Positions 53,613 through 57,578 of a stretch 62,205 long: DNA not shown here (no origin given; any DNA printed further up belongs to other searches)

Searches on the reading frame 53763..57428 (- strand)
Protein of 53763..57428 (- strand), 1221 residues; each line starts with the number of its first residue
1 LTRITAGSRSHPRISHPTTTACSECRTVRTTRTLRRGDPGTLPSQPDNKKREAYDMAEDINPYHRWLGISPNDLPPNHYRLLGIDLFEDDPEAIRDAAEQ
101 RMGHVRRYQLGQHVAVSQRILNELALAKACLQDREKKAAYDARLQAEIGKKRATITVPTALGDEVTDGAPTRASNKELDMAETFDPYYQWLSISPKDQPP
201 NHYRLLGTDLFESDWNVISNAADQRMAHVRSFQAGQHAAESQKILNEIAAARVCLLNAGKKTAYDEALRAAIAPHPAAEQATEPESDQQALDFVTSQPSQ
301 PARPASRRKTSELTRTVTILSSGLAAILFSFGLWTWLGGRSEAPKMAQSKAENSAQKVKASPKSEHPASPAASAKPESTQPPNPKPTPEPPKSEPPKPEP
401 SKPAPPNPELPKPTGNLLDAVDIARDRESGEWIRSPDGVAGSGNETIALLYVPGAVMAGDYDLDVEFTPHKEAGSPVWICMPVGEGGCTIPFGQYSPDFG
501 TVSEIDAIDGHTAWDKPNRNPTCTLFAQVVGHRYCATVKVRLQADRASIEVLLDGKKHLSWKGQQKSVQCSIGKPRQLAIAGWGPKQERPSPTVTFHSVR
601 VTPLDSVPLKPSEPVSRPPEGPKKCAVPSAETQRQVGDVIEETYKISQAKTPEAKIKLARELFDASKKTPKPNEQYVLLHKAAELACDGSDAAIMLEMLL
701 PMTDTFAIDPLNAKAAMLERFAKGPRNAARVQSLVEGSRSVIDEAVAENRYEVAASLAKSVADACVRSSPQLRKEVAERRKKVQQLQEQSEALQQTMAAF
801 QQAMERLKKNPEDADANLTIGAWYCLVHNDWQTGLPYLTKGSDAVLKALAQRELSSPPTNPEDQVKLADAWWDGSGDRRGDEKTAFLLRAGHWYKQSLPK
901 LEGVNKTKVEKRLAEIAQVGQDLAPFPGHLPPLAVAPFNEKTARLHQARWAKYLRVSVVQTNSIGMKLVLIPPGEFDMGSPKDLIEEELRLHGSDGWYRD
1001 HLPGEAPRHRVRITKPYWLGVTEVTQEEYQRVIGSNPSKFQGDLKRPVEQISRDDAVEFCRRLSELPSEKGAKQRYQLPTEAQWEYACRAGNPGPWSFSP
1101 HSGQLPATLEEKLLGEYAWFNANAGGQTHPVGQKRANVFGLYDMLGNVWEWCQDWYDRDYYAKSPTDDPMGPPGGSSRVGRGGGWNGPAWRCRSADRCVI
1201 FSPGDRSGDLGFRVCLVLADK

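Call 27: search_protein_families(library=pfam, proteins=[window:53763-57428:-], max_evalue=0.001)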
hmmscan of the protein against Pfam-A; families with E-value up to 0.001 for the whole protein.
window:53763-57428:- (1221 aa): 1 family
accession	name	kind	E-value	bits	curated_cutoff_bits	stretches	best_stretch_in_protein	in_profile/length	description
PF03781.23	FGE-sulfatase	-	2.6e-45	155.5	23.3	1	967-1214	4-253/255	Sulfatase-modifying factor enzyme 1-like domain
